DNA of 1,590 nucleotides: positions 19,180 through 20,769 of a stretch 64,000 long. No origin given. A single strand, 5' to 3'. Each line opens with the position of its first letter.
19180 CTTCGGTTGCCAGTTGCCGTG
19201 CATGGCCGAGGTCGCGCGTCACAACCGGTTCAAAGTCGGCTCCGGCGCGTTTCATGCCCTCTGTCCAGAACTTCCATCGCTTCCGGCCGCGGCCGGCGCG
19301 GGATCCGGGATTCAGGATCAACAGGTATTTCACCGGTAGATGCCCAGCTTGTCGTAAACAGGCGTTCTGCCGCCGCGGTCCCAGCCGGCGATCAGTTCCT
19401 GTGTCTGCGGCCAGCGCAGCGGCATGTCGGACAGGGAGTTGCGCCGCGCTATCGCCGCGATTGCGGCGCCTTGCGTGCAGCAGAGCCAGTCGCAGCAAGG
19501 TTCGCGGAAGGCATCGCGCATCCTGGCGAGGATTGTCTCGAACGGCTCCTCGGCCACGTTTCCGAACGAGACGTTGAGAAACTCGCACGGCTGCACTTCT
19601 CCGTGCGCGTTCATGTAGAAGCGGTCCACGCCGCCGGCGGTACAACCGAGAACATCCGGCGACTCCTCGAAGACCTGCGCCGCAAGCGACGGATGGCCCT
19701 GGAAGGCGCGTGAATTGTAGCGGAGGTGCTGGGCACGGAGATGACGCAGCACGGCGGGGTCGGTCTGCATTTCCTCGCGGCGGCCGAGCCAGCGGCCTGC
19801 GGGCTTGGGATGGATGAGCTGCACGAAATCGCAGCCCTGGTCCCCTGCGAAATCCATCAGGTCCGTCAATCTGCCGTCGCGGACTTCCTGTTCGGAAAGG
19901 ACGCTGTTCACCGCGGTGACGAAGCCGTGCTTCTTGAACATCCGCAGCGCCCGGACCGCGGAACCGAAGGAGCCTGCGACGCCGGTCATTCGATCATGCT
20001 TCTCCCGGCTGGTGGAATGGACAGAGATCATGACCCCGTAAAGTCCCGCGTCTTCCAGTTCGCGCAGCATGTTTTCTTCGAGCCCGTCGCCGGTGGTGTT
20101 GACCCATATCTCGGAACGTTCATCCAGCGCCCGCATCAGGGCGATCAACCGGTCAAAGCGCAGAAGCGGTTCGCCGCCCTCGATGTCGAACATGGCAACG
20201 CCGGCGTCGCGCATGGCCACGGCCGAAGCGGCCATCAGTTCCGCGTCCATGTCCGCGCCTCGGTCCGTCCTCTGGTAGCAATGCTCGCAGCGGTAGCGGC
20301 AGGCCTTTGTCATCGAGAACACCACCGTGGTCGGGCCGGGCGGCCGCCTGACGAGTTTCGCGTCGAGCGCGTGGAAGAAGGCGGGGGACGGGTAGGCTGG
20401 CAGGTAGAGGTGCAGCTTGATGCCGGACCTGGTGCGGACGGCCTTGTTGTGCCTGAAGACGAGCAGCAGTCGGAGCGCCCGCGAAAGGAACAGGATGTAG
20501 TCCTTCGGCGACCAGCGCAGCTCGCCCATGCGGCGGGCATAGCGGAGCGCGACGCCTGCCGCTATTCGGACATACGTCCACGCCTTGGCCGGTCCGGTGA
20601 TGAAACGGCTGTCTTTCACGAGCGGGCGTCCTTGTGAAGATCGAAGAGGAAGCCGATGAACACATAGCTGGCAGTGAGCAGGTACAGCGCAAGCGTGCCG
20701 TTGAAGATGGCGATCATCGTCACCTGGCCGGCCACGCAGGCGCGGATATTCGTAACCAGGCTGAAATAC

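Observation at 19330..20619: Radical SAM-SPASM enzyme in a lipid-gene context rather than a RiPP context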

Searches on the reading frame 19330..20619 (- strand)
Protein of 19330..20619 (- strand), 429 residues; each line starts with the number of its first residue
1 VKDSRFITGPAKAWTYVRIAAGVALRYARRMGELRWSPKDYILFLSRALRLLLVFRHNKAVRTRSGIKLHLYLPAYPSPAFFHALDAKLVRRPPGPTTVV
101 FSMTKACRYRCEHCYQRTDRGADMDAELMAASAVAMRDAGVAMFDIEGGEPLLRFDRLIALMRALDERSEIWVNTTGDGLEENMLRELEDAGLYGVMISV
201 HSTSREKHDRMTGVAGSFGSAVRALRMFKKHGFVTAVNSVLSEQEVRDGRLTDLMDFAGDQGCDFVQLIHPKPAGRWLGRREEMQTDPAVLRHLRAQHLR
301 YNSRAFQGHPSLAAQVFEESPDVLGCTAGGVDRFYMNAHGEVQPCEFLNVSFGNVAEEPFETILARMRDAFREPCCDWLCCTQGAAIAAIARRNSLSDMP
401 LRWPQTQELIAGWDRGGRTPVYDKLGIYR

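Call 4: search_protein_families(library=pfam, proteins=[window:19330-20619:-])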
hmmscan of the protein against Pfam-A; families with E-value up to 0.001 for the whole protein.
window:19330-20619:- (429 aa): 3 families
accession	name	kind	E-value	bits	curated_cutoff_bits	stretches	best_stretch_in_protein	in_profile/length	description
PF04055.27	Radical_SAM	-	4.2e-17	63.3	29.5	1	102-241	2-150/166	Radical SAM superfamily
PF13353.11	Fer4_12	-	5.8e-06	27.1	22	1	95-186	3-100/137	4Fe-4S single cluster domain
PF13186.11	SPASM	-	0.00017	22.3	21.5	1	330-372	4-52/67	Iron-sulfur cluster-binding domain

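Call 5: search_protein_families(library=ncbifam, proteins=[window:19330-20619:-])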
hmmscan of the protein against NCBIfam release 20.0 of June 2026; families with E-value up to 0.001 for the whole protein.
window:19330-20619:- (429 aa): 43 families (the best 25 are shown)
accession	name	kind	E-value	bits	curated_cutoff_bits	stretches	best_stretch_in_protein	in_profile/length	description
TIGR04303.1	GeoRSP_rSAM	equivalog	2.6e-30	106.1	400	1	96-362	4-273/325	GeoRSP system radical SAM/SPASM protein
TIGR04055.1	rSAM_NirJ2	equivalog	7.7e-24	84.8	500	1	100-365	3-274/326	putative heme d1 biosynthesis radical SAM protein NirJ2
TIGR04545.1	rSAM_ahbD_hemeb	equivalog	1.8e-22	80.3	500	2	99-276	2-180/339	heme b synthase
TIGR04053.2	TIGR04053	equivalog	5.1e-21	75.3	395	1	96-276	7-191/366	TIGR04053 family radical SAM/SPASM domain-containing protein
NF045574.1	sacti_mat_StsB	exception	7.3e-20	71.2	625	1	89-365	88-361/466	StsB family radical SAM/SPASM domain sactipeptide maturase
TIGR04347.1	pseudo_SAM_Halo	equivalog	1e-19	71.1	525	1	98-273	39-214/390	TIGR04347 family pseudo-SAM/SPASM protein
TIGR02668.1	moaA_archaeal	equivalog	1.1e-19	70.5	325.25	1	101-286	14-201/303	GTP 3',8-cyclase MoaA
TIGR04051.1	rSAM_NirJ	equivalog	6.6e-19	68.1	515.45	1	98-283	3-188/354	heme d1 biosynthesis radical SAM protein NirJ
TIGR02666.1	moaA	equivalog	3.9e-17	62.2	284.05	1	101-296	14-218/336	GTP 3',8-cyclase MoaA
TIGR04546.1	rSAM_ahbC_deAc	equivalog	1.6e-16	60.1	650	1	98-248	40-192/390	12,18-didecarboxysiroheme deacetylase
TIGR03962.1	mycofact_rSAM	equivalog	8.2e-16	58.1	265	1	96-363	11-281/339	mycofactocin radical SAM maturase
NF001199.0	PRK00164.2-1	equivalog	9.6e-16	57.8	231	1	101-270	16-186/308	GTP 3',8-cyclase MoaA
TIGR02109.1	PQQ_syn_pqqE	equivalog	2e-15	56.6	381.35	1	96-366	6-282/358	pyrroloquinoline quinone biosynthesis protein PqqE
TIGR03913.1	rad_SAM_trio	equivalog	3.7e-15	55.3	591.75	1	96-267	18-188/477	GDL motif peptide-associated radical SAM/SPASM maturase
TIGR04054.1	rSAM_NirJ1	equivalog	4.2e-15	55.3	650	1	95-233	35-174/387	putative heme d1 biosynthesis radical SAM protein NirJ1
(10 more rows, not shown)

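Call 6: find_homologous_proteins(query=window:19330-20619:-)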
Query window:19330-20619:- (429 aa): 770 proteins with E <= 0.001 among 8000 candidates; the best 120 are listed.
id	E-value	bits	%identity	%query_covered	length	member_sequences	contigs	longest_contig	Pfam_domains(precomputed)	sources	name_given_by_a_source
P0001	8.1e-295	995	100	100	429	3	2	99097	PF04055.28,PF13353.12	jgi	-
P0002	7.5e-221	752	76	100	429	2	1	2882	PF13186.12,PF04055.28,PF13353.12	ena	-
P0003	8.5e-214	729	73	100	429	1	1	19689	PF04055.28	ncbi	-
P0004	2.9e-212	723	73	100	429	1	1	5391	PF04055.28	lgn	-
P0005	1.2e-209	715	72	100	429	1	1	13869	PF04055.28,PF13353.12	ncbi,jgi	-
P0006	1.7e-208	711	72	100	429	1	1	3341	PF04055.28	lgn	-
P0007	1.1e-206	705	71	99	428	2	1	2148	PF04055.28,PF13353.12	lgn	-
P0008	1.1e-205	702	71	99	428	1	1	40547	PF04055.28,PF13353.12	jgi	jgi:MoaA/NifB/PqqE/SkfB family radical SAM enzyme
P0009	3.2e-204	697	73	94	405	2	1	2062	PF04055.28,PF13353.12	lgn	-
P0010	1.1e-195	669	68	99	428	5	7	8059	PF13186.12,PF04055.28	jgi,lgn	jgi:MoaA/NifB/PqqE/SkfB family radical SAM enzyme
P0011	4.8e-193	660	66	100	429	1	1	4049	PF04055.28,PF13353.12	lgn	-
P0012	1.3e-188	646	65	100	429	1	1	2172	PF13186.12,PF04055.28,PF13353.12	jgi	-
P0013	4.0e-185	634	64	100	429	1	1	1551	PF04055.28,PF13353.12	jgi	jgi:MoaA/NifB/PqqE/SkfB family radical SAM enzyme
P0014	4.4e-181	621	62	100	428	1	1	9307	PF04055.28,PF13353.12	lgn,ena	-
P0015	3.9e-180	618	63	100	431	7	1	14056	PF04055.28,PF13353.12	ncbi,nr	ncbi:MAG: radical SAM protein [Kiritimatiellae bacterium]|nr:radical SAM protein [Kiritimatiellia ba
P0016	1.8e-178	612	63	100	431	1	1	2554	PF04055.28,PF13353.12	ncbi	-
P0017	6.4e-178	610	61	100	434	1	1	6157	PF04055.28,PF13353.12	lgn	-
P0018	5.0e-175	601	63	99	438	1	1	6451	PF13186.12,PF04055.28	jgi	jgi:MoaA/NifB/PqqE/SkfB family radical SAM enzyme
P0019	3.6e-174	598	59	100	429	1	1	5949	PF13186.12,PF04055.28,PF13353.12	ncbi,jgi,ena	ncbi:MAG: radical SAM protein [Victivallales bacterium]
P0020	4.3e-174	598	62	99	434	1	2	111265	PF04055.28,PF13353.12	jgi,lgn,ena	-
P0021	2.8e-173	595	60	100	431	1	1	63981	PF04055.28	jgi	jgi:MoaA/NifB/PqqE/SkfB family radical SAM enzyme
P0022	5.0e-173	594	61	100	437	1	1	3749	PF13186.12,PF04055.28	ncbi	-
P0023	5.1e-173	594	61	100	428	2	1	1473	PF04055.28,PF13353.12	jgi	jgi:MoaA/NifB/PqqE/SkfB family radical SAM enzyme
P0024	6.5e-173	594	61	100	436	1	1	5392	PF13186.12,PF04055.28,PF13353.12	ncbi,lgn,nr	ncbi:MAG: radical SAM protein [Lentisphaeria bacterium]|nr:radical SAM protein [Lentisphaeria bacter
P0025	7.4e-173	594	60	100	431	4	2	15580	PF04055.28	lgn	-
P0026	9.5e-173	593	60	100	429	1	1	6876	PF13186.12,PF04055.28,PF13353.12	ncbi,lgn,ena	-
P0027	1.1e-172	593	61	99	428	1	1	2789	PF04055.28,PF13353.12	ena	-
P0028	2.8e-172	592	60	100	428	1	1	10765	PF13186.12,PF04055.28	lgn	-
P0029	4.4e-172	591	62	100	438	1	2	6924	PF13186.12,PF04055.28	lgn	-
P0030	5.0e-172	591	59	100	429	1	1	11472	PF13186.12,PF04055.28,PF13353.12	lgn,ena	-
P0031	6.1e-172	591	61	100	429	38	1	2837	PF04055.28,PF13353.12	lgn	-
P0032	6.9e-172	590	59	100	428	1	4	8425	PF13186.12,PF04055.28,PF13353.12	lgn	-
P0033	1.2e-171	590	63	99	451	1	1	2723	PF04055.28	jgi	jgi:MoaA/NifB/PqqE/SkfB family radical SAM enzyme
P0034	3.4e-171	588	59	100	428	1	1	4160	PF04055.28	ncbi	-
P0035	4.0e-171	588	60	100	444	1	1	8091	PF04055.28,PF13353.12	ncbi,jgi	jgi:MoaA/NifB/PqqE/SkfB family radical SAM enzyme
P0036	7.3e-171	587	60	100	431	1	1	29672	PF04055.28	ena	-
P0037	7.5e-171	587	60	98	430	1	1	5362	PF04055.28,PF13353.12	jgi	-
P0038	8.0e-171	587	59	98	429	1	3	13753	PF13186.12,PF04055.28,PF13353.12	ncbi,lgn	-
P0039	9.9e-171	587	59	100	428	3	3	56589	PF04055.28,PF13353.12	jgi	-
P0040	1.1e-170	586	59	100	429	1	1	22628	PF04055.28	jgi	-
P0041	1.3e-170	586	60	100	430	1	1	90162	PF04055.28,PF13353.12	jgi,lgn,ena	-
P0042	1.3e-170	586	61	99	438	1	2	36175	PF04055.28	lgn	-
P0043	1.5e-170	586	59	100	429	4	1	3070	PF04055.28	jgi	jgi:MoaA/NifB/PqqE/SkfB family radical SAM enzyme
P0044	4.9e-170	584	61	99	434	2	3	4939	PF13186.12,PF04055.28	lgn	-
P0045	5.1e-170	584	60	100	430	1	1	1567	PF04055.28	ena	-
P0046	5.2e-170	584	62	99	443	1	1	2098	PF04055.28,PF13353.12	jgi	jgi:MoaA/NifB/PqqE/SkfB family radical SAM enzyme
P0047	5.2e-170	584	59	100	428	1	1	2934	PF04055.28,PF13353.12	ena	-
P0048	7.1e-170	584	61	100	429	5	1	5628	PF04055.28,PF13353.12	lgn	-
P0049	7.1e-170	584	61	99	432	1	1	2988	PF04055.28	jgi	jgi:MoaA/NifB/PqqE/SkfB family radical SAM enzyme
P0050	8.5e-170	584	62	100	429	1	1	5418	PF04055.28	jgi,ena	-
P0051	1.1e-169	583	61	100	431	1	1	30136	PF04055.28,PF13353.12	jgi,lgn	-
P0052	1.7e-169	583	61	100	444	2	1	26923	PF13186.12,PF04055.28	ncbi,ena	-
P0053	3.1e-169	582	60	99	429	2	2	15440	PF04055.28,PF13353.12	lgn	-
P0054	3.2e-169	582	59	100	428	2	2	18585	PF04055.28,PF13353.12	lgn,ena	-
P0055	3.3e-169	582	61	100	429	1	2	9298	PF04055.28,PF13353.12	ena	-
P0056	4.4e-169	581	58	100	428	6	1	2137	PF04055.28,PF13353.12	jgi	jgi:MoaA/NifB/PqqE/SkfB family radical SAM enzyme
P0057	5.2e-169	581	60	100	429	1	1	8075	PF04055.28,PF13353.12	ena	-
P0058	6.2e-169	581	61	99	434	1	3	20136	PF13186.12,PF04055.28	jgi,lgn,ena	-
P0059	7.7e-169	580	60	100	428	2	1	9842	PF04055.28,PF13353.12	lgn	-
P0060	8.9e-169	580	59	100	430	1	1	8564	PF13186.12,PF04055.28,PF13353.12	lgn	-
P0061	1.2e-168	580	60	99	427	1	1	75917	PF04055.28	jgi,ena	-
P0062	1.2e-168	580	61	100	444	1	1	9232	PF13186.12,PF04055.28,PF13353.12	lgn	-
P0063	1.6e-168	579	59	100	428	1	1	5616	PF04055.28,PF13353.12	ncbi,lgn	-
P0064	2.0e-168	579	58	100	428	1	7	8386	PF04055.28,PF13353.12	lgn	-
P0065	2.1e-168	579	59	99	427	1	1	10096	PF04055.28,PF13353.12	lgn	-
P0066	2.6e-168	579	60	100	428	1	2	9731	PF04055.28,PF13353.12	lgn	-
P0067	3.0e-168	578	62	99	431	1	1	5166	PF04055.28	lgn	-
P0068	3.5e-168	578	59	100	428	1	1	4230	PF04055.28,PF13353.12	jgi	jgi:MoaA/NifB/PqqE/SkfB family radical SAM enzyme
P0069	3.7e-168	578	61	99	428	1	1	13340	PF04055.28,PF13353.12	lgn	-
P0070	5.0e-168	578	59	100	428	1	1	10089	PF04055.28,PF13353.12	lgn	-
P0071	1.5e-167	576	62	100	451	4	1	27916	PF04055.28,PF13353.12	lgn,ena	-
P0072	1.7e-167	576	59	99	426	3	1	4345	PF04055.28,PF13353.12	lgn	-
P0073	1.9e-167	576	59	100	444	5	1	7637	PF13186.12,PF04055.28,PF13353.12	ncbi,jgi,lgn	jgi:MoaA/NifB/PqqE/SkfB family radical SAM enzyme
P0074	2.2e-167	576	59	100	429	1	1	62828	PF04055.28,PF13353.12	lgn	-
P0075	3.0e-167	575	60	99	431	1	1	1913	PF04055.28,PF13353.12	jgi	jgi:MoaA/NifB/PqqE/SkfB family radical SAM enzyme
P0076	3.0e-167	575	61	100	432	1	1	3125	PF04055.28,PF13353.12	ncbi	-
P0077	4.0e-167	575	59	100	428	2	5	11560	PF04055.28,PF13353.12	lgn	-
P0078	4.8e-167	574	61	100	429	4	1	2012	PF04055.28,PF13353.12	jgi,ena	-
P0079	5.0e-167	574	59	99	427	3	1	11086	PF13186.12,PF04055.28,PF13353.12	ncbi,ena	-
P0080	6.7e-167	574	59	100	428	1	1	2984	PF04055.28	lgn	-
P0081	8.6e-167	574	58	100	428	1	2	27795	PF04055.28,PF13353.12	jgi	-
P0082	1.0e-166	573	58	100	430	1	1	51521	PF13186.12,PF04055.28,PF13353.12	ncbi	ncbi:radical SAM/SPASM domain-containing protein [Planctomycetota bacterium]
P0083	1.2e-166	573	59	100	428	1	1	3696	PF04055.28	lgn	-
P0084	1.5e-166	573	60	100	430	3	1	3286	PF13186.12,PF04055.28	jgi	jgi:MoaA/NifB/PqqE/SkfB family radical SAM enzyme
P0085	2.3e-166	572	59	100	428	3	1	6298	PF04055.28,PF13353.12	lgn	-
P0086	2.4e-166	572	58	100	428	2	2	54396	PF04055.28,PF13353.12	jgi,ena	-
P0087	2.5e-166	572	59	100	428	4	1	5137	PF04055.28,PF13353.12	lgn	-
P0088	3.3e-166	572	59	100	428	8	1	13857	PF04055.28,PF13353.12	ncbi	-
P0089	4.5e-166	571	57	100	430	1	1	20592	PF13186.12,PF04055.28,PF13353.12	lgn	-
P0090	5.5e-166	571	58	100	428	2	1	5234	PF13186.12,PF04055.28,PF13353.12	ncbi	ncbi:MAG: radical SAM/SPASM domain-containing protein [Verrucomicrobiota bacterium]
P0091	8.5e-166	570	58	100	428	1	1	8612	PF04055.28,PF13353.12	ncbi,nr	ncbi:MAG: radical SAM protein [Kiritimatiellaeota bacterium]|nr:radical SAM protein [Kiritimatiellot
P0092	9.7e-166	570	60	100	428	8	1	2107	PF04055.28,PF13353.12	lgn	-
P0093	1.2e-165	570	59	100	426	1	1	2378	PF04055.28,PF13353.12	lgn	-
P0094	1.5e-165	570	59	100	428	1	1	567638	PF04055.28,PF13353.12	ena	-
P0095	1.9e-165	569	58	100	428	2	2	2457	PF04055.28,PF13353.12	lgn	-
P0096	2.5e-165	569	58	100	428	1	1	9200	PF04055.28,PF13353.12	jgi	jgi:MoaA/NifB/PqqE/SkfB family radical SAM enzyme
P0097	3.1e-165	569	61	100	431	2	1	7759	PF04055.28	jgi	jgi:MoaA/NifB/PqqE/SkfB family radical SAM enzyme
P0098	3.8e-165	568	58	100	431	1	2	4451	PF13186.12,PF04055.28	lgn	-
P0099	4.1e-165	568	61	100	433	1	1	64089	PF04055.28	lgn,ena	-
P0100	6.3e-165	568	58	98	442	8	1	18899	PF04055.28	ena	-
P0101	7.1e-165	567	58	100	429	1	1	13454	PF04055.28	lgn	-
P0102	7.7e-165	567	58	100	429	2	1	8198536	PF13186.12,PF04055.28,PF13353.12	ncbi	-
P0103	1.1e-164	567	60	100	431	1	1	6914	PF04055.28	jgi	-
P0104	1.2e-164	567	57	100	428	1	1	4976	PF04055.28,PF13353.12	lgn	-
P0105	1.5e-164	566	60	100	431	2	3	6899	PF04055.28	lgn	-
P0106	1.7e-164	566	60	99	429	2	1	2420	PF13186.12,PF04055.28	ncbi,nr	ncbi:MAG TPA: radical SAM protein, partial [Elusimicrobiales bacterium]|nr:radical SAM protein [Elus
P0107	1.8e-164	566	57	100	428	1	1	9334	PF04055.28,PF13353.12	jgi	-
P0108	2.5e-164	566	57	100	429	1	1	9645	PF04055.28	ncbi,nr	ncbi:MAG: radical SAM protein [bacterium]|nr:radical SAM protein [bacterium]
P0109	3.3e-164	565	58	100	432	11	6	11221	PF04055.28,PF13353.12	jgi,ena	-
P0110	3.4e-164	565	56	99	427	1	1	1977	PF04055.28,PF13353.12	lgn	-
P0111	3.8e-164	565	58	100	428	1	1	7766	PF04055.28,PF13353.12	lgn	-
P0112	3.8e-164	565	58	99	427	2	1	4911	PF13186.12,PF04055.28,PF13353.12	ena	-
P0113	3.8e-164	565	57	100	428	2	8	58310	PF04055.28,PF13353.12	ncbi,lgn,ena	-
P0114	4.5e-164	565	60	99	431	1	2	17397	PF04055.28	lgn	-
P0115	5.0e-164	565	57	100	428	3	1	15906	PF04055.28,PF13353.12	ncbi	-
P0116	1.5e-163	563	60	99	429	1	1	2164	PF04055.28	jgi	-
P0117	1.5e-163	563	59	100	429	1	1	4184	PF04055.28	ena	-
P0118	1.6e-163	563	58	99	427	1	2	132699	PF13186.12,PF04055.28,PF13353.12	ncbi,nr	ncbi:MAG: radical SAM protein [Armatimonadota bacterium]|nr:radical SAM protein [bacterium]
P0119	1.7e-163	563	58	100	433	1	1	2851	PF04055.28,PF13353.12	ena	-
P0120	2.7e-163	562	60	100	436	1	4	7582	PF04055.28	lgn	-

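Call 7: find_related_loci(query=window:19330-20619:-, collection=genome_contigs, flank=10000)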
Query window:19330-20619:- (429 aa) in genome_contigs; peptide patterns used: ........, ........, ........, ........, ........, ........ (x = any residue, [..] = any of these).
87 stretches matched a pattern; 60 encode a relative of the query (tblastn E <= 1e-3); 60 distinct loci.
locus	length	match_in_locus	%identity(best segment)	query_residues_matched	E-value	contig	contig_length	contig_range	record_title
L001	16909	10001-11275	73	5-429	0e+0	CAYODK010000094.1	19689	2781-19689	MAG TPA_asm: uncultured Verrucomicrobiota bacterium isolate binchicken_co22_230 genome assembly, contig: NODE_2964_lengt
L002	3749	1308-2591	61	2-429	0e+0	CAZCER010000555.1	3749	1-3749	MAG TPA_asm: uncultured Armatimonadia bacterium isolate binchicken_co27_470 genome assembly, contig: NODE_43169_length_3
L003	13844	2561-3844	62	1-429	6e-175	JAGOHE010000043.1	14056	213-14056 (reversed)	MAG: Kiritimatiellae bacterium isolate Go_SlDig_bin_57 Go_SlDig_12745_length_14056_cov_6.546845, whole genome shotgun se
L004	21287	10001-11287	58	1-429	9e-173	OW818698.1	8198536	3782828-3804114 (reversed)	metagenome genome assembly, chromosome: 1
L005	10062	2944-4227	58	1-429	6e-173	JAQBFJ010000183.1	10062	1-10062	MAG: Verrucomicrobiota bacterium isolate MAG_440_bin-02 440_bin-02_ctg-183, whole genome shotgun sequence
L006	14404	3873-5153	60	1-428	2e-172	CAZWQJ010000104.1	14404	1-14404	MAG TPA_asm: uncultured Victivallales bacterium isolate SRP272421_co1_443 genome assembly, contig: NODE_12685_length_144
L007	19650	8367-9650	61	1-429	1e-171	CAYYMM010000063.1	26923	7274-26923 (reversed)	MAG TPA_asm: uncultured bacterium isolate binchicken_co20_385 genome assembly, contig: NODE_3736_length_26923_cov_5.5374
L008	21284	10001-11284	61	1-429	6e-171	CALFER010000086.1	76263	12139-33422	MAG TPA_asm: uncultured bacterium isolate SRR3330210_bin.56_CONCOCT_v1.1_MAG genome assembly, contig: ERZ724080.332, who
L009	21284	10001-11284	58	1-429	2e-170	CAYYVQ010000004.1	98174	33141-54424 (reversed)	MAG TPA_asm: uncultured Victivallales bacterium isolate SRP252850_co1_79 genome assembly, contig: NODE_166_length_98174_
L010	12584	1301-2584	59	1-429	2e-170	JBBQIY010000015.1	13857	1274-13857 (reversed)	MAG: Kiritimatiellia bacterium isolate Co_metawrap_785 Cmw_785_k141_17216363_length_13857_cov_5.9985, whole genome shotg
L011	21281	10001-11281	57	1-428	1e-169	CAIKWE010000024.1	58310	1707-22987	MAG: uncultured Verrucomicrobia bacterium isolate Kiruna_bin-04469 genome assembly, contig: bin-04469:24/60, whole genom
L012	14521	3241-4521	59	1-428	2e-167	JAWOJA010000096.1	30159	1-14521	MAG: Kiritimatiellia bacterium isolate CWP6-1.bin.133 k191_3558821, whole genome shotgun sequence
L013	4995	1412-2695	59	1-429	2e-170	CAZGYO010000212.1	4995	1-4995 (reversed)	MAG TPA_asm: uncultured Victivallales bacterium isolate SRP141376_co4_271 genome assembly, contig: NODE_27333_length_499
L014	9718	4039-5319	56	1-428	1e-165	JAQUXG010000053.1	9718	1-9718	MAG: Kiritimatiellales bacterium isolate STD2_208 NODE_27938_length_9718_cov_3.063914_Sandtown_D2, whole genome shotgun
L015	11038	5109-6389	58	1-428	2e-165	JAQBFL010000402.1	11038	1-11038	MAG: bacterium isolate MAG_440_bin-06 440_bin-06_ctg-402, whole genome shotgun sequence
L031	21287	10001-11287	48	1-429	1e-135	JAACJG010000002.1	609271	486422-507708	MAG: Candidatus Rifleibacterium amylolyticum isolate CH46 Scaffold01, whole genome shotgun sequence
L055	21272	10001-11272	37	1-425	9e-91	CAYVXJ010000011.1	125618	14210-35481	MAG TPA_asm: uncultured Candidatus Cloacimonadota bacterium isolate binchicken_co20_136 genome assembly, contig: NODE_36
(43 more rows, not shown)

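Call 13: search_solved_structures(query=window:19330-20619:-, max_evalue=0.01, show_alignments=2)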
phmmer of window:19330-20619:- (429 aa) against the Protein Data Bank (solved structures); distinct sequences matched with E-value up to 0.01: 11.
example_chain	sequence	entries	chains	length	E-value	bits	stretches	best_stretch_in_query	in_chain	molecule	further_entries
7vob_C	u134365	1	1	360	1.8e-07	33.8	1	125-244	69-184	Cytosylglucuronate decarboxylase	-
7voc_C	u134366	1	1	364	1.9e-07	33.8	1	125-244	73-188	Cytosylglucuronate decarboxylase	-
6efn_A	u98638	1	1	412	6.9e-07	31.9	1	96-363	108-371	Sporulation killing factor maturation protein SkfB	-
2fb2_A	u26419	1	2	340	1.1e-05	28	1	99-204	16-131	Molybdenum cofactor biosynthesis protein A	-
1tv7_A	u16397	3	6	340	2e-05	27.1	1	101-204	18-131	Molybdenum cofactor biosynthesis protein A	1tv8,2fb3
6c8v_A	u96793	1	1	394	3.4e-05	26.3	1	94-345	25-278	Coenzyme PQQ synthesis protein E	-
8hzv_A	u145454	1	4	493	0.0003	23.2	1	84-260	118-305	Radical S-Adenosyl-L-methionine Enzyme DesII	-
8hzy_A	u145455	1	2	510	0.00032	23.1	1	84-260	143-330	DesII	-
8wm2_A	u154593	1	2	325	0.00069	22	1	102-206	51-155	Fe-S radical SAM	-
5vsl_A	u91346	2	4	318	0.0045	19.4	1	95-166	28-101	Radical S-adenosyl methionine domain-containing protein 2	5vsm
6q2p_A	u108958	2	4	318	0.0045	19.4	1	95-166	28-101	Radical S-adenosyl methionine domain-containing protein 2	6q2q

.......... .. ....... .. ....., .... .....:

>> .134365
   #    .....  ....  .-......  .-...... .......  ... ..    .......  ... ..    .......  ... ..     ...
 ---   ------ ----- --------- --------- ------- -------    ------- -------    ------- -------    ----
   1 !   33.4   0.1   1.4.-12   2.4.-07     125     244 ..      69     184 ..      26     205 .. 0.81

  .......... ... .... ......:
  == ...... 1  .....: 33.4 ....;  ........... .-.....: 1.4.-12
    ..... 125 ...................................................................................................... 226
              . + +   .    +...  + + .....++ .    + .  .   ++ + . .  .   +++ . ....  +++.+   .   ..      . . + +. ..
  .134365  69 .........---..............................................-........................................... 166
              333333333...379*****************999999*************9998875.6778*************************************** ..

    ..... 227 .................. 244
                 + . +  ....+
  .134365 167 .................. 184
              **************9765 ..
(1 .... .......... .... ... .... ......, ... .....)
